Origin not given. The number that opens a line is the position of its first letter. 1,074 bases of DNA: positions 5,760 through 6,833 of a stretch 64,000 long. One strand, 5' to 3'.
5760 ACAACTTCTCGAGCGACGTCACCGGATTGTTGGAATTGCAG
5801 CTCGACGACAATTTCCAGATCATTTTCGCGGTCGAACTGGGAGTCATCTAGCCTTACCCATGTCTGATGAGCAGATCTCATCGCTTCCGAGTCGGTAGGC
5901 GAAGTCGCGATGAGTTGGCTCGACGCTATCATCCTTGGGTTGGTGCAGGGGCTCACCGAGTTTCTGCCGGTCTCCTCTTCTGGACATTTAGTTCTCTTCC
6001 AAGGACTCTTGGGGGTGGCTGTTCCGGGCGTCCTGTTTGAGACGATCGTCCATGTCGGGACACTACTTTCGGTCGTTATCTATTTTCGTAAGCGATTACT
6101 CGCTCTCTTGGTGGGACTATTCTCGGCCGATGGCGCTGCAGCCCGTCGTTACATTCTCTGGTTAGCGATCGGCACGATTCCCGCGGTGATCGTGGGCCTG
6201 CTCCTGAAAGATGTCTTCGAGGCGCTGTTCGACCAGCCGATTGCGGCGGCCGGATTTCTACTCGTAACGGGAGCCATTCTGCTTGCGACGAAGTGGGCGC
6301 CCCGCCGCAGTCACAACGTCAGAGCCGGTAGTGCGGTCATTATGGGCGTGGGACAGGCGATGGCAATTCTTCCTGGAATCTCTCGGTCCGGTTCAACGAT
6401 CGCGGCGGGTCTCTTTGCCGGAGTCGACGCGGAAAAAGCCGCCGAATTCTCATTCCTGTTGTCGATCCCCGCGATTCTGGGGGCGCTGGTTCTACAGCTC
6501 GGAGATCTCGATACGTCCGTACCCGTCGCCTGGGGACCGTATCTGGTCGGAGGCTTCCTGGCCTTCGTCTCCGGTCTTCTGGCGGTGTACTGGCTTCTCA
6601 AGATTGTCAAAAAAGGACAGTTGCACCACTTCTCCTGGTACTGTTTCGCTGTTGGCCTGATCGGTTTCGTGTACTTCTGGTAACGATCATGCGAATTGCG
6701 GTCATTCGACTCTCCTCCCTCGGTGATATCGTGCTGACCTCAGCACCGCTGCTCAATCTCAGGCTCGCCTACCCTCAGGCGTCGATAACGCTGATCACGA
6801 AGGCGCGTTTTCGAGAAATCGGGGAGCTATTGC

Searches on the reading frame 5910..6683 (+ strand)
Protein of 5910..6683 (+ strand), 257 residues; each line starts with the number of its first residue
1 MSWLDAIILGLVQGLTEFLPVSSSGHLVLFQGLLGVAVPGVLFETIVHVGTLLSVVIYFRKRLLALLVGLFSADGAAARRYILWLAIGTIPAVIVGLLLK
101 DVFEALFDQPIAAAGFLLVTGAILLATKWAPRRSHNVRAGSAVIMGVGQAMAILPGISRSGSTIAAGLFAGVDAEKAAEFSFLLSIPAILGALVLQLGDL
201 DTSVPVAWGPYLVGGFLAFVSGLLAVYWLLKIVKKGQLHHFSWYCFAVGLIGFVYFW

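Call 11: search_protein_families(library=pfam, proteins=[window:5910-6683:+])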
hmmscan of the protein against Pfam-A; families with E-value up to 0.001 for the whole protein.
window:5910-6683:+ (257 aa): 1 family
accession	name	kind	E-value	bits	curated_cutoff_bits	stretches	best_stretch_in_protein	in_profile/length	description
PF02673.24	BacA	-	1.7e-76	257.7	33.4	1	6-251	1-257/257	Bacitracin resistance protein BacA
